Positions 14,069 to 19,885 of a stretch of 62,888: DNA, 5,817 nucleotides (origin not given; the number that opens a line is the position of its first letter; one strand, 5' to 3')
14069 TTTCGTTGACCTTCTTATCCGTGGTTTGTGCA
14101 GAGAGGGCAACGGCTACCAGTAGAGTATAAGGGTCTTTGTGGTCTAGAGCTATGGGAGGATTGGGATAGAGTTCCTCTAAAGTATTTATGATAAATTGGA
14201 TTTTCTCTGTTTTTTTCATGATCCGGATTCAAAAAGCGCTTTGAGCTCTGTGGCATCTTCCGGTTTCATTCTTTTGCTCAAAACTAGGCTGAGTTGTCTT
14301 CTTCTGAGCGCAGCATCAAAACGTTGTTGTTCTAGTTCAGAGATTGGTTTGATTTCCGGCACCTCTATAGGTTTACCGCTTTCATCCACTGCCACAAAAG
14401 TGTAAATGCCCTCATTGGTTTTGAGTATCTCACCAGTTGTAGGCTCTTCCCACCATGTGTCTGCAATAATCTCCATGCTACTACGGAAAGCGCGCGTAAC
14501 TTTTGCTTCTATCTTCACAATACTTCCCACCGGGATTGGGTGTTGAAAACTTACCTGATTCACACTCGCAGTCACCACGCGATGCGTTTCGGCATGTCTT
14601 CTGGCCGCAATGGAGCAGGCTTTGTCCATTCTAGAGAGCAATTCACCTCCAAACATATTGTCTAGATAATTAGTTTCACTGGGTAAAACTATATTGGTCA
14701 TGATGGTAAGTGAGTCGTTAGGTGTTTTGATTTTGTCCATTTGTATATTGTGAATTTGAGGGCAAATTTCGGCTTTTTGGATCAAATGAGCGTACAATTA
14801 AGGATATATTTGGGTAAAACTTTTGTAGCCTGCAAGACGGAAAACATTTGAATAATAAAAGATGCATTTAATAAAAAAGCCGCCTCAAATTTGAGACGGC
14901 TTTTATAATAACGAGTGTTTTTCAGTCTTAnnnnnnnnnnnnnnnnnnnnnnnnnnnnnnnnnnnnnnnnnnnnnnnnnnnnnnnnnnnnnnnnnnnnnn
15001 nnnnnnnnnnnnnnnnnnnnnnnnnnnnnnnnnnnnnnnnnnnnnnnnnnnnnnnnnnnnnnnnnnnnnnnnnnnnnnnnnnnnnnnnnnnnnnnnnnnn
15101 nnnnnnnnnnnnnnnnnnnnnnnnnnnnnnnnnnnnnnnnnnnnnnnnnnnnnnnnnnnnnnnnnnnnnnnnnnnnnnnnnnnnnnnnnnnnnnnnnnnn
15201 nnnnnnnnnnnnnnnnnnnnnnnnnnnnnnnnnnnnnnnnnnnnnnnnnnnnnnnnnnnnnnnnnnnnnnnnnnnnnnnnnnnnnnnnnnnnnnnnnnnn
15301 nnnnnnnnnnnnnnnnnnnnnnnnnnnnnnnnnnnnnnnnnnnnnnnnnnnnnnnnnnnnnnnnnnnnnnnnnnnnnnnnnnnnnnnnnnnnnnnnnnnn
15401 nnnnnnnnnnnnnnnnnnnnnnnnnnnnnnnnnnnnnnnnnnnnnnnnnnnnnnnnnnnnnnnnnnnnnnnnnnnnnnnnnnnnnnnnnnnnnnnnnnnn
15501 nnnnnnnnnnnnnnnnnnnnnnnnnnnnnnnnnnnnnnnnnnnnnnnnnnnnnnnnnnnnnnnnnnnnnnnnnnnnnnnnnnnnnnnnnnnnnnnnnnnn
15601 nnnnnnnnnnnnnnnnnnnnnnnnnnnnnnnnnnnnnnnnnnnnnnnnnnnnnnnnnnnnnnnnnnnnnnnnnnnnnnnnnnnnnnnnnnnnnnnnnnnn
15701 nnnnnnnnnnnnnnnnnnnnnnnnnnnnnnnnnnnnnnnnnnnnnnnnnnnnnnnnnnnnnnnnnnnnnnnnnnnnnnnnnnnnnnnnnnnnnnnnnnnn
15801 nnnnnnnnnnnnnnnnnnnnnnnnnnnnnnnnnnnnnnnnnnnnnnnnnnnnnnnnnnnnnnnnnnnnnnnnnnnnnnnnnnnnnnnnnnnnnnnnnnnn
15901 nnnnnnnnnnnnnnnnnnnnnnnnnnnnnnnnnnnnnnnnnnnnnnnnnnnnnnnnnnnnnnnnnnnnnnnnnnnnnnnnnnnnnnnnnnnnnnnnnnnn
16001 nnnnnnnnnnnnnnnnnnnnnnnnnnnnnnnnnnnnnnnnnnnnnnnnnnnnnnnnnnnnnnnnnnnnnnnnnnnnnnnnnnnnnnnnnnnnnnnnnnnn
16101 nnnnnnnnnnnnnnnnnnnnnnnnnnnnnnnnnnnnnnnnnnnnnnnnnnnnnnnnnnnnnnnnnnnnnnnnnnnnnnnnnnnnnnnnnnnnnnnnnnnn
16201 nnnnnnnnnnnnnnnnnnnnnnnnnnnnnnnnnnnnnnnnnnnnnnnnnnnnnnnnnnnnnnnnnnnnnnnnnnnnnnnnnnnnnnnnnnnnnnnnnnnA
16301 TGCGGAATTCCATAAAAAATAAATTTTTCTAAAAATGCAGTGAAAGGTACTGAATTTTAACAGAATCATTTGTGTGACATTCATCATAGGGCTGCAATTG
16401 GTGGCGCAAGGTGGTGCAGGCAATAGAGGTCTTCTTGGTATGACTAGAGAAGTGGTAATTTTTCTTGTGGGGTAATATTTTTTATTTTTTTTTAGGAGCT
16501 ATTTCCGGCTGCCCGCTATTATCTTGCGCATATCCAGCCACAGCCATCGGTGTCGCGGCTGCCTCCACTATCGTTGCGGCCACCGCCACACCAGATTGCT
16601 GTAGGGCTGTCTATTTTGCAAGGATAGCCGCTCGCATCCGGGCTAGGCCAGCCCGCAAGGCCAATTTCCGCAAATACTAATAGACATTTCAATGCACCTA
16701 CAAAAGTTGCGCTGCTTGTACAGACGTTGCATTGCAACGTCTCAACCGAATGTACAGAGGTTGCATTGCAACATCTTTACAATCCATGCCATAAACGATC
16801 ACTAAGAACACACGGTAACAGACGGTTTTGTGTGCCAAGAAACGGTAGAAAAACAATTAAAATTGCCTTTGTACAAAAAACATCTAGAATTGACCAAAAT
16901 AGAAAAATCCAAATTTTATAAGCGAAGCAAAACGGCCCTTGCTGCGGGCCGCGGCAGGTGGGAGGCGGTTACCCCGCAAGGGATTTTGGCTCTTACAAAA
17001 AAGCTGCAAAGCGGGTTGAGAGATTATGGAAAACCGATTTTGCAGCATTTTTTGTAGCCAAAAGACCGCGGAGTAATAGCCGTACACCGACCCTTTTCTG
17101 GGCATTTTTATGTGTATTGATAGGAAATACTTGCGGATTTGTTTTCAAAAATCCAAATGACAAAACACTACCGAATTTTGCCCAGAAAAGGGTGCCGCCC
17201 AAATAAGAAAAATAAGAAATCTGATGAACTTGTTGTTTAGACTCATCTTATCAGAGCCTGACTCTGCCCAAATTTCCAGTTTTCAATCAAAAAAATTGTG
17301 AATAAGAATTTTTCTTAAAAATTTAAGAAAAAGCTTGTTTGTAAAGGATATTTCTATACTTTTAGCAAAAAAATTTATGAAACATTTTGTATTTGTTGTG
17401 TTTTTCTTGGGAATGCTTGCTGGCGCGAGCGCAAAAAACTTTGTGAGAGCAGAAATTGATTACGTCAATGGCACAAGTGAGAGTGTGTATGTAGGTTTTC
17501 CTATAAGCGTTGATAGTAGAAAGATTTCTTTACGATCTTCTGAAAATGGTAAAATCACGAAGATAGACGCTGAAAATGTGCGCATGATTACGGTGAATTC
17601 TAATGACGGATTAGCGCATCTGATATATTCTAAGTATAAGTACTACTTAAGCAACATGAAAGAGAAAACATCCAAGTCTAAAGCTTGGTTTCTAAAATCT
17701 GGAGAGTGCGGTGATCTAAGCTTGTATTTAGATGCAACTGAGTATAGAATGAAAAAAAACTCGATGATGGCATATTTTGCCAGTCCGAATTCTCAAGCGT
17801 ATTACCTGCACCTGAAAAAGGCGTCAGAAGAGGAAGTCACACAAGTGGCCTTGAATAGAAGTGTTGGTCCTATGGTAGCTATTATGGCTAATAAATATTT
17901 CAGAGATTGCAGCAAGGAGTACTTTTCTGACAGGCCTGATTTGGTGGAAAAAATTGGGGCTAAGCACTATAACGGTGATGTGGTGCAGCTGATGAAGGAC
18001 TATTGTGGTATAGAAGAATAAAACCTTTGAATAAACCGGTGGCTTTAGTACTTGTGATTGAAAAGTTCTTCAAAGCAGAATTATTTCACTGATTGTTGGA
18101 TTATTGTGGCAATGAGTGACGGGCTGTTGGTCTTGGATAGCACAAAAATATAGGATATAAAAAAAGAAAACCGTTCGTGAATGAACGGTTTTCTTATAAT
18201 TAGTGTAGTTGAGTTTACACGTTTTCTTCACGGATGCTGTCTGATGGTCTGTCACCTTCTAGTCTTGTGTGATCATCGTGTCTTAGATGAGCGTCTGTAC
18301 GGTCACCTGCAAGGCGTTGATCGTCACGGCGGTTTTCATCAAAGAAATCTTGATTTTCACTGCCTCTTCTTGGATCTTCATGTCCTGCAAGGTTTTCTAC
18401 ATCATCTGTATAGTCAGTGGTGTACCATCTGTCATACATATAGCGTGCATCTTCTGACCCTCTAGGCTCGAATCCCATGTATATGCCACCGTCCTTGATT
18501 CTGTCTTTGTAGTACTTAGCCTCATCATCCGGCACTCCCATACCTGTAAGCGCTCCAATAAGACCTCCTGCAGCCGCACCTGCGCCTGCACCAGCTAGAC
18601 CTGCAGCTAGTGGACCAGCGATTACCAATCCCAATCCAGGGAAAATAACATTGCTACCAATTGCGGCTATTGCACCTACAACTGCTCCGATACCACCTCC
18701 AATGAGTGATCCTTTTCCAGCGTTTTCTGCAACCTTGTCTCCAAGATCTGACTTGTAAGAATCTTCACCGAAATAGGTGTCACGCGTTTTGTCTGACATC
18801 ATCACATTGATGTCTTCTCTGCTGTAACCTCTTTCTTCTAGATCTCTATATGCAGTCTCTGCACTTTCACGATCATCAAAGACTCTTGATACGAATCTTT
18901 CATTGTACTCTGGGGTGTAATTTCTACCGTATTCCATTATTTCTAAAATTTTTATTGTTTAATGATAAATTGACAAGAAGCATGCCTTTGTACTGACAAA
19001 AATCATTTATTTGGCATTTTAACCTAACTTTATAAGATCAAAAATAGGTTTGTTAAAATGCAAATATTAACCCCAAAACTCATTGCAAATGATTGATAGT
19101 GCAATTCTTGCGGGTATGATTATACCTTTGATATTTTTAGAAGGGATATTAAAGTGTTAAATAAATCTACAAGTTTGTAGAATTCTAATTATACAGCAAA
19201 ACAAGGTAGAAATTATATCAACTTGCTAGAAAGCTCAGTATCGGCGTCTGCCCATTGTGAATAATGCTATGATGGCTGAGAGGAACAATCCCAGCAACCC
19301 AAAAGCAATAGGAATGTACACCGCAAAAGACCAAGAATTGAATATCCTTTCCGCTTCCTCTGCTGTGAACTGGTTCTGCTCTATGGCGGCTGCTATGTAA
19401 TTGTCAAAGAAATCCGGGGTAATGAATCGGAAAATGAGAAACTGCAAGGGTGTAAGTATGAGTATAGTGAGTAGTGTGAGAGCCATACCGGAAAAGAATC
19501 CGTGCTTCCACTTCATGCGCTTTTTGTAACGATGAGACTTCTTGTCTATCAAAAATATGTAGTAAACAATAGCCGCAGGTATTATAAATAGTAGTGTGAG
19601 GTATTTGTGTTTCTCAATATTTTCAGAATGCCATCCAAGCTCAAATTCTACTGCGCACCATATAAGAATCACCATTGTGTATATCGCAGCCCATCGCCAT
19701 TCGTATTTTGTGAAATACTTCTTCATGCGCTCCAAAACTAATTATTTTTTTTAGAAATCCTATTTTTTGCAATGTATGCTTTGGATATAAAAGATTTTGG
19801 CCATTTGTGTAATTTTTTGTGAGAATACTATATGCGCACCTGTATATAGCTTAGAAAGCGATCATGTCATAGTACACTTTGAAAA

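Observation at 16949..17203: A-module: a structured module of about 255 nt with a GNRA-capped hairpin, nested covarying helices and a fast-evolving apical segment of about 70 nt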

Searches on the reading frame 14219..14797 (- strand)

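Call 15: search_protein_families(library=pfam, proteins=[window:14219-14797:-])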
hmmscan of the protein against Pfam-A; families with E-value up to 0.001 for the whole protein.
window:14219-14797:- (193 aa): 1 family
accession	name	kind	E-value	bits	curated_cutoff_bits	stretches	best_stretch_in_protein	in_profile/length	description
PF03061.28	4HBT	-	2.1e-13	50.8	20.6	1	47-119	3-75/79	Thioesterase superfamily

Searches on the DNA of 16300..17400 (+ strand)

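Call 8: search_rna_families(source=window, start=16300, end=17400, threshold=evalue, max_evalue=10, show_alignments=2)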
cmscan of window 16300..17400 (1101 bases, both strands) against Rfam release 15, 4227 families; matches with E-value up to 10: 12.
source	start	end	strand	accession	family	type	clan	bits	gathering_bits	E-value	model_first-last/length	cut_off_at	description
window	16498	16648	-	RF01705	Flavo-1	Gene; sRNA;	-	35.3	42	1.5e-05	1-76/76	no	Flavo-1 RNA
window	17184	17325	+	RF00635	HAR1A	Gene; lncRNA;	-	21.1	40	9.3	1-118/118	no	Highly accelerated region 1A/1B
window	16711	16787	-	RF00667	mir-33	Gene; miRNA;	-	19.6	50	0.17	1-69/69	no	mir-33 microRNA precursor family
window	16684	16776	-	RF02752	ES056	Gene; sRNA;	-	19.5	43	1.9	1-92/92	no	ES056 sRNA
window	16710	16788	+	RF00667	mir-33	Gene; miRNA;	-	18.9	50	0.27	1-69/69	no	mir-33 microRNA precursor family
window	16983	17064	-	RF03998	mir-2160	Gene; miRNA;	-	18.5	70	5.2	1-93/93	no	mir-2160 microRNA precursor family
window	17089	17194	-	RF04239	mir-4679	Gene; miRNA;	-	17.6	88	3.4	1-75/75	no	mir-4679 microRNA precursor family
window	17307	17334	+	RF04144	MIR9783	Gene; miRNA;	-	15.7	100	8.8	1-95/95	no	MIR9783 microRNA precursor family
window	16713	16786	-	RF03654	MIR4239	Gene; miRNA;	-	15.3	100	7.3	1-120/120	no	MIR4239 microRNA precursor family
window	16530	16614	+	RF04214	MIR7526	Gene; miRNA;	-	15.3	110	8.2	1-113/113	no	MIR7526 microRNA precursor family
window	17211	17334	-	RF02689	hilD_3p_UTR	Cis-reg;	-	14.2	74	3.5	1-310/310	no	hilD 3'UTR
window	16852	16887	-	RF01669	P14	Gene; sRNA;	-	13.5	45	9.8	1-146/146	no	Pseudomonas sRNA P14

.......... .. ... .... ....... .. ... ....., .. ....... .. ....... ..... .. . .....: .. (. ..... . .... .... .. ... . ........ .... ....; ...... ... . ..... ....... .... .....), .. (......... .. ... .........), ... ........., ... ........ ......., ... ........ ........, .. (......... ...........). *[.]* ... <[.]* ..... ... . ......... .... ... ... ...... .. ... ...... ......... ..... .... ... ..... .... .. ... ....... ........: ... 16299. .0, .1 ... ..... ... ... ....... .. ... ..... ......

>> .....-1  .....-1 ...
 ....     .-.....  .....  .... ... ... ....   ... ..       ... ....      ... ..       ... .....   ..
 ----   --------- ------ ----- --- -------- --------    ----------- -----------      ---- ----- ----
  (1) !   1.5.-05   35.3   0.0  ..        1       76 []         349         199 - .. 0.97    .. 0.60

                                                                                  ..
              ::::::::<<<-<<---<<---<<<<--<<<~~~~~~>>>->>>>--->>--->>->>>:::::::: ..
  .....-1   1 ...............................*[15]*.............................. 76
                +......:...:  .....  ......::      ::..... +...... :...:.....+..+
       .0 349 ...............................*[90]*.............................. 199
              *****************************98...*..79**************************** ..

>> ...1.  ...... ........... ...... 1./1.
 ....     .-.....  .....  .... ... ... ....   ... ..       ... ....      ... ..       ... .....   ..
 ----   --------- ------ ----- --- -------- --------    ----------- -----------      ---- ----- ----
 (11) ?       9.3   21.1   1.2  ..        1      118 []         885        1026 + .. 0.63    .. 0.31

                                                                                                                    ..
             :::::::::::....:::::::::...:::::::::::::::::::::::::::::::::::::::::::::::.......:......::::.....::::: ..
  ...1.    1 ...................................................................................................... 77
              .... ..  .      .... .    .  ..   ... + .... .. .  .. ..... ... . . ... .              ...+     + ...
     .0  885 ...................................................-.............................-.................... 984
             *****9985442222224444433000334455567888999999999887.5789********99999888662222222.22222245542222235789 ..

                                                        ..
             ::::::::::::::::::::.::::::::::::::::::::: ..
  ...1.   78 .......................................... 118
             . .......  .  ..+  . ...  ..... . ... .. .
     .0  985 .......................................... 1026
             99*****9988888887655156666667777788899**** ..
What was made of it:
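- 16486..16676 (+): B-module of element E2, Flavo-1-like on the minus strand with a 90-nt hairpin in place of the terminal loop. Other copies: 4594-4798(-), 21262-21469(+), 35664-35893(+), 54513-54715(-), and a weak one at 49842-49992(+). Rfam RF01705 at 35.3 bits, E 1.5e-5, below the gathering score of 42 (call 8).
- Closest known: Flavo-1 RNA motif. Different: A itself gives no Flavo-1 hit at E up to 10 (call 8).
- Tried and rejected: Considered because of the shared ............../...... pattern, but the Flavo-1 model gives no hit on A (call 8).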

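Call 28: search_dna_similar(query=window:16440-17260:+, collection=plasmids, mode=distant, max_evalue=0.01)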
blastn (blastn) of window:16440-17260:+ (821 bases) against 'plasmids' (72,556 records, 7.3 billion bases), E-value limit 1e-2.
No match.

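Call 29: search_dna_similar(query=window:16440-17260:+, collection=phages, mode=distant, max_evalue=0.01)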
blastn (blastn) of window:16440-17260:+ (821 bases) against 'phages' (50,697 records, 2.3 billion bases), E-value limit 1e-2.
No match.

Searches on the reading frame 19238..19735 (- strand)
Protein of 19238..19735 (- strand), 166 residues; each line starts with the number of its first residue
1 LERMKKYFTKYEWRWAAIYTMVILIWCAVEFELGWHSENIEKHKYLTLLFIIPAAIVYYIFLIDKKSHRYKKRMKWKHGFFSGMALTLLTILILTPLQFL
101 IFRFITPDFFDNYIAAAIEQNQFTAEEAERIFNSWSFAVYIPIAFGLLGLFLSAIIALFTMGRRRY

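Call 15: search_protein_families(library=pfam, proteins=[window:19238-19735:-])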
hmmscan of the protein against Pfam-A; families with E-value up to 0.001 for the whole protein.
window:19238-19735:- (166 aa): 1 family
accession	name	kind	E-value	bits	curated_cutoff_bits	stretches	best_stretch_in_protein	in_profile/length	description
PF13858.11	DUF4199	-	1.1e-19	71.9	32.3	1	15-160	2-163/165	Protein of unknown function (DUF4199)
